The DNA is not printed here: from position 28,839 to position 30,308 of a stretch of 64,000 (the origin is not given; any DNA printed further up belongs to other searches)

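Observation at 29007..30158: AhbD/NirJ-like radical SAM-SPASM gene adjacent to the globin remnant: a heme-centred neighbourhood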

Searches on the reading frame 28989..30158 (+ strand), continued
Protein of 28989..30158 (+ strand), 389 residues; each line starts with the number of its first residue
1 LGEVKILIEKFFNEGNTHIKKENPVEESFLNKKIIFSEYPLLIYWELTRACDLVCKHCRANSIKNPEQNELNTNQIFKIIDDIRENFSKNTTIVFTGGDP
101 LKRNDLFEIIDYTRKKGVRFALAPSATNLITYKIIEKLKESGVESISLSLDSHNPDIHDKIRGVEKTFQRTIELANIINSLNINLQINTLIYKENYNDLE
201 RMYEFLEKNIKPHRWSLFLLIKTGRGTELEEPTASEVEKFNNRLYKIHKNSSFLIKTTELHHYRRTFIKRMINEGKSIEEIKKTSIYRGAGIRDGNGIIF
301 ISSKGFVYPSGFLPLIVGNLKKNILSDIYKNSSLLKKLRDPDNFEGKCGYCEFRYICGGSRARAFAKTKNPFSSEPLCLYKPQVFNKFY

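Call 56: search_protein_families(library=ncbifam, proteins=[L028:2351-4597:+, L028:4584-5366:+, L028:5350-6342:+, L028:6344-7009:+, L028:7006-8082:+, L028:7964-9346:+, L028:9333-10373:+, L028:10333-11259:+, L028:11256-12548:+, L028:12545-13033:+], max_evalue=1e-20)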
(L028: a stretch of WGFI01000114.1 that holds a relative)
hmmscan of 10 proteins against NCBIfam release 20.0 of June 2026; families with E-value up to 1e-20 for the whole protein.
L028:2351-4597:+ (748 aa): 8 families
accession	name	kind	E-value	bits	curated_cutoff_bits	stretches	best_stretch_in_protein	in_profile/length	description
TIGR00212.1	hemC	equivalog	4.2e-102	341.1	164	1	453-736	3-292/293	hydroxymethylbilane synthase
TIGR01035.1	hemA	equivalog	2.2e-92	310.2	209.55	1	69-440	37-414/416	glutamyl-tRNA reductase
NF000744.0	PRK00045.1-3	equivalog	7.5e-81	272.2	429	1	72-442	42-425/447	glutamyl-tRNA reductase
NF000750.0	PRK00045.3-4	equivalog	2.9e-59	201.2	289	1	74-425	42-398/439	glutamyl-tRNA reductase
NF000752.0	PRK00045.4-2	equivalog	2.7e-46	158.6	381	1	73-415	46-374/412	glutamyl-tRNA reductase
NF010548.0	PRK13940.1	equivalog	1.6e-42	145.8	469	1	72-421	42-392/414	glutamyl-tRNA reductase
NF002202.0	PRK01066.1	equivalog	1.1e-41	142.6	251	1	446-661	16-232/241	hydroxymethylbilane synthase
NF000751.1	PRK00045.4-1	equivalog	2.9e-39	135.3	478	1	71-443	44-406/426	glutamyl-tRNA reductase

L028:4584-5366:+ (260 aa): 5 families
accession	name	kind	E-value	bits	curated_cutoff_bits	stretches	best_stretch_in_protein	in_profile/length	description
NF004587.0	PRK05928.2-5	equivalog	6.9e-38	130.5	246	1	7-248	6-239/245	uroporphyrinogen-III synthase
NF004593.0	PRK05928.4-2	equivalog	1.7e-37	129.2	275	1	5-252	1-245/247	uroporphyrinogen-III synthase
NF004583.0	PRK05928.1-5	equivalog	2.4e-32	112.4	432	1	1-246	1-245/250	uroporphyrinogen-III synthase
NF004592.0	PRK05928.4-1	equivalog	1.9e-23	83.2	332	1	7-247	2-233/237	uroporphyrinogen-III synthase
NF004594.0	PRK05928.4-3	equivalog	1.6e-22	80.1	365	1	8-244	3-227/237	uroporphyrinogen-III synthase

L028:5350-6342:+ (330 aa): 2 families
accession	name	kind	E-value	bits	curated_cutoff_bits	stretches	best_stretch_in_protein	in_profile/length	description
NF006762.1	PRK09283.1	equivalog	1.5e-156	520.7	297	1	10-329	5-326/327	porphobilinogen synthase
NF009923.0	PRK13384.1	equivalog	8.4e-130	433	507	1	9-329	7-326/327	porphobilinogen synthase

L028:6344-7009:+ (221 aa): 1 family
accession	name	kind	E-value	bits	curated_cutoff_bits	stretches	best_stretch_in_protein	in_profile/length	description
NF042928.1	HemQ_actino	equivalog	1.9e-43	148.3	235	1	6-220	6-219/220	hydrogen peroxide-dependent heme synthase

L028:7006-8082:+ (358 aa): 17 families
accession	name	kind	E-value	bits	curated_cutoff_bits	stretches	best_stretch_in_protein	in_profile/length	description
TIGR04053.2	TIGR04053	equivalog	2.2e-139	464.8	395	1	6-351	3-366/366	TIGR04053 family radical SAM/SPASM domain-containing protein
TIGR04545.1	rSAM_ahbD_hemeb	equivalog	2.7e-90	303.2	500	1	12-351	1-339/339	heme b synthase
TIGR04055.1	rSAM_NirJ2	equivalog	8.4e-58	196.4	500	1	12-349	1-324/326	putative heme d1 biosynthesis radical SAM protein NirJ2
TIGR04054.1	rSAM_NirJ1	equivalog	3.4e-44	151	650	1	12-347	37-380/387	putative heme d1 biosynthesis radical SAM protein NirJ1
TIGR04051.1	rSAM_NirJ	equivalog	2.7e-43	148.3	515.45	1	13-347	4-346/354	heme d1 biosynthesis radical SAM protein NirJ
TIGR04546.1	rSAM_ahbC_deAc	equivalog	3.8e-43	147.8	650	1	8-347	36-383/390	12,18-didecarboxysiroheme deacetylase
TIGR04347.1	pseudo_SAM_Halo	equivalog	5.7e-40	137.8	525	1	9-205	37-228/390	TIGR04347 family pseudo-SAM/SPASM protein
TIGR03962.1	mycofact_rSAM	equivalog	2.5e-33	115.7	265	1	9-347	10-331/339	mycofactocin radical SAM maturase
TIGR04103.1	rSAM_nif11_3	equivalog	9.5e-30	103.5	725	1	14-328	8-323/412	nif11-class peptide radical SAM maturase 3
TIGR04340.1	rSAM_ACGX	hypoth_equivalog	2.3e-29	102.7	400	1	14-347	6-337/341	radical SAM/SPASM domain protein, ACGX system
NF045574.1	sacti_mat_StsB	exception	3.3e-29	102.1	625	1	11-338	96-404/466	StsB family radical SAM/SPASM domain sactipeptide maturase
NF050035.1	rSAM_WgK_link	exception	1.2e-28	100.2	650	0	6-225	4-221/367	radical SAM/SPASM peptide maturase WgkB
TIGR03913.1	rad_SAM_trio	equivalog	1.3e-27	96.3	591.75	1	10-195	18-198/477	GDL motif peptide-associated radical SAM/SPASM maturase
TIGR02109.1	PQQ_syn_pqqE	equivalog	3.8e-27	95.2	381.35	0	9-177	5-170/358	pyrroloquinoline quinone biosynthesis protein PqqE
TIGR04133.1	rSAM_w_lipo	hypoth_equivalog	1.5e-25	89.9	425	1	11-219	24-230/350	TIGR04133 family radical SAM/SPASM protein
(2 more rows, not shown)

L028:7964-9346:+ (460 aa): 63 families (the best 25 are shown)
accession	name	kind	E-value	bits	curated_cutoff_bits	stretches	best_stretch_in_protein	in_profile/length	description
NF000818.0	PRK00062.1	subfamily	2.5e-198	659.1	398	1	35-459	3-426/429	glutamate-1-semialdehyde 2,1-aminomutase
TIGR00713.1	hemL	equivalog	3.1e-193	642.2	527.3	1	38-459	2-422/423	glutamate-1-semialdehyde 2,1-aminomutase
NF009055.0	PRK12389.1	equivalog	5.6e-172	572.2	637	1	36-459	4-427/431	glutamate-1-semialdehyde 2,1-aminomutase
NF001864.0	PRK00615.1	equivalog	2.3e-119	398.8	706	1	39-453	8-422/433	glutamate-1-semialdehyde aminotransferase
NF041362.1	GntE_guanitoxin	equivalog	2.5e-108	362.3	525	1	33-450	3-426/426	guanitoxin biosynthesis PLP-dependent transaminase GntE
NF004856.0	PRK06209.1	equivalog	5.8e-73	245.9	486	1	31-457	4-413/450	glutamate-1-semialdehyde 2,1-aminomutase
NF005453.0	PRK07046.1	subfamily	1.7e-65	221.4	425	1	30-458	22-449/453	transaminase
NF005993.0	PRK08117.1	subfamily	8.9e-58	195.9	574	1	69-398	28-371/433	aspartate aminotransferase family protein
TIGR00707.1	argD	subfamily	2e-52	178.3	410.05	1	65-402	8-337/381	acetylornithine/succinylornithine family transaminase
NF004426.0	PRK05769.1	equivalog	2.6e-52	178.1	552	1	66-422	36-400/441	acetyl ornithine aminotransferase family protein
NF002874.0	PRK03244.1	equivalog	4e-46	157.6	457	1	67-396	26-343/399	acetylornithine transaminase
NF006228.0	PRK08360.1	equivalog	5.7e-46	157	608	1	67-427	24-392/443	aspartate aminotransferase family protein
NF005272.0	PRK06777.1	equivalog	7.8e-46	156.5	725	1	68-397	24-361/421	4-aminobutyrate--2-oxoglutarate transaminase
NF005692.0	PRK07495.1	equivalog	9.5e-46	156.3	724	1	68-398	24-362/425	4-aminobutyrate--2-oxoglutarate transaminase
NF005985.0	PRK08088.1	equivalog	2.5e-44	151.6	713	1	66-401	23-366/426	4-aminobutyrate--2-oxoglutarate transaminase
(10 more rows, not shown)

L028:9333-10373:+ (346 aa): 3 families
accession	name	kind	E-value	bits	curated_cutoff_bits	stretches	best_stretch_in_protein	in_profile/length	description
TIGR01464.1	hemE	equivalog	4.7e-117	390.8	302.95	1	8-339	2-338/338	uroporphyrinogen decarboxylase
NF004889.0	PRK06252.1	subfamily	3e-29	102.1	244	1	1-340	3-336/340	methylcobalamin:coenzyme M methyltransferase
TIGR01463.1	mtaA_cmuA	subfamily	9.1e-25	87.6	235.4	1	5-338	6-336/340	MtaA/CmuA family methyltransferase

L028:10333-11259:+ (308 aa): 3 families
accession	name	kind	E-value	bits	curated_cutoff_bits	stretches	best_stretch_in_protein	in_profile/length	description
NF009095.0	PRK12435.1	subfamily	6e-102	340.9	455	1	14-306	5-305/311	ferrochelatase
TIGR00109.1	hemH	equivalog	4.3e-79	266.2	124.6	1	14-307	6-320/322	ferrochelatase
NF000689.1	PRK00035.2-1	equivalog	1.1e-63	215.1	408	1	16-307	5-310/311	ferrochelatase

L028:11256-12548:+ (430 aa): 5 families
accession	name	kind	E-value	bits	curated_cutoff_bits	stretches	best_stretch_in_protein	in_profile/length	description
NF008845.0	PRK11883.1-5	equivalog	7.3e-96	321.3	560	1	2-429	6-464/468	protoporphyrinogen oxidase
TIGR00562.1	proto_IX_ox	equivalog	3.4e-80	269.9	97.85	2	2-190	4-190/470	protoporphyrinogen oxidase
NF009081.0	PRK12416.1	equivalog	1e-66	225.8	702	1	3-430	4-461/466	protoporphyrinogen oxidase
NF008841.0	PRK11883.1-1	equivalog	2.2e-49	168.6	517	1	1-428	4-449/453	protoporphyrinogen oxidase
NF008843.0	PRK11883.1-3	equivalog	3.1e-22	79.2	406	1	2-418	3-414/424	protoporphyrinogen oxidase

L028:12545-13033:+ (162 aa): 1 family
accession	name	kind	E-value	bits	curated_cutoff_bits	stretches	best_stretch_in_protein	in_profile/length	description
NF007638.0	PRK10304.1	equivalog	3.4e-31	108.4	178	1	7-157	9-159/165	non-heme ferritin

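Call 65: predict_structure(alignment_id=A1)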
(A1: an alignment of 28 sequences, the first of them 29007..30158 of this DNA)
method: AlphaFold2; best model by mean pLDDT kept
length: 383 residues; sequences in the alignment: 28
mean_pLDDT: 91.4   pTM: 0.88
mean pLDDT of the five models: 91.4, 89.4, 86.7, 85.2, 83.7
residues with pLDDT >= 90: 323; 70-90: 33; 50-70: 12; < 50: 15
segments of 3 or more residues with pLDDT < 50: 1-13
pLDDT, mean of each block of 10 residues (from residue 1): 39 57 88 97 89 81 97 98 95 93 98 96 95 98 97 93 97 98 96 98 98 82 92 96 95 92 95 93 94 97 95 98 98 96 93 94 96 83 47
secondary structure, 60 per line:
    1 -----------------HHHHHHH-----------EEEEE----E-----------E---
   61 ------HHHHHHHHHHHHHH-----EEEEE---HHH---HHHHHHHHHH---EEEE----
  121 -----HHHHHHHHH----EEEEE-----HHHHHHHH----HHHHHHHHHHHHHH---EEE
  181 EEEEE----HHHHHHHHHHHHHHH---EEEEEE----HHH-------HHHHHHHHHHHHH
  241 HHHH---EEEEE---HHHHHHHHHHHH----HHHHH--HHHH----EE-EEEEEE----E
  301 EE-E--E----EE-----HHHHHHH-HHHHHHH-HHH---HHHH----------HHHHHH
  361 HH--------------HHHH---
elements in order: H18-24 E36-40 H67-80 E86-90 H100-109 E113-116 H126-134 E139-143 H149-156 H161-174 E178-185 H190-204 E208-213 H228-244 E248-252 H256-267 H272-276 H279-282 E290-295 E300-302 H319-325 H327-333 H341-344 H355-362 H377-380

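Call 68: fold_search(model_id=the predicted structure, library=pdb)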
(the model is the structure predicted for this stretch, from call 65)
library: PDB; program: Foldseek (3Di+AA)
matches with E <= 10: 1621; with E <= 0.001: 152
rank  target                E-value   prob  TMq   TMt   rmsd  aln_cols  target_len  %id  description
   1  5v1q_B                5.2e-16  1.00  0.67  0.59   5.0       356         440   19  Crystal structure of Streptococcus suis SuiB (released 2017-08-30)
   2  5v1s_A                9.4e-16  1.00  0.67  0.61   5.0       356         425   18  Crystal structure of Streptococcus suis SuiB bound to S-adenosylmethionine (released 2017-08-30)
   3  5v1q_A                1.3e-15  1.00  0.66  0.60   4.9       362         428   18  Crystal structure of Streptococcus suis SuiB (released 2017-08-30)
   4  5v1s_B                5.4e-15  1.00  0.66  0.59   4.8       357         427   18  Crystal structure of Streptococcus suis SuiB bound to S-adenosylmethionine (released 2017-08-30)
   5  6c8v                  7.7e-15  1.00  0.60  0.72   5.6       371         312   16  X-ray structure of PqqE from Methylobacterium extorquens (released 2018-02-14)
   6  5why_A                3.3e-13  1.00  0.60  0.56   4.6       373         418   17  Structural Insights into Thioether Bond Formation in the Biosynthesis of Sactipeptides (released 2017-07-26)
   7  6efn                  4.4e-13  1.00  0.61  0.61   3.8       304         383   19  Structure of a RiPP maturase, SkfB (released 2018-10-24)
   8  4k37_A                1.6e-12  1.00  0.65  0.68   5.1       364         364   19  Native anSMEcpe with bound AdoMet (released 2013-05-08)
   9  4k39_B                5.2e-12  1.00  0.63  0.67   5.2       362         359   18  Native anSMEcpe with bound AdoMet and Cp18Cys peptide (released 2013-05-08)
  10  4k39_A                5.5e-12  1.00  0.63  0.67   5.1       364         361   18  Native anSMEcpe with bound AdoMet and Cp18Cys peptide (released 2013-05-08)
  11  4k36_A                6.1e-12  1.00  0.63  0.63   5.4       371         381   18  His6 tagged anSMEcpe with bound AdoMet (released 2013-05-08)
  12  7vob                  6.5e-12  1.00  0.57  0.65   7.4       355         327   15  The crystal structure of a Radical SAM Enzyme BlsE involved in the Biosynthesis of Blasticidin S (released 2022-05-04)
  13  4k38_A                7.3e-12  1.00  0.63  0.65   5.4       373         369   18  Native anSMEcpe with bound AdoMet and Kp18Cys peptide (released 2013-05-08)
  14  4k36_B                1.0e-11  1.00  0.65  0.68   5.1       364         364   18  His6 tagged anSMEcpe with bound AdoMet (released 2013-05-08)
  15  4k37_B                1.6e-11  1.00  0.64  0.66   5.3       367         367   18  Native anSMEcpe with bound AdoMet (released 2013-05-08)
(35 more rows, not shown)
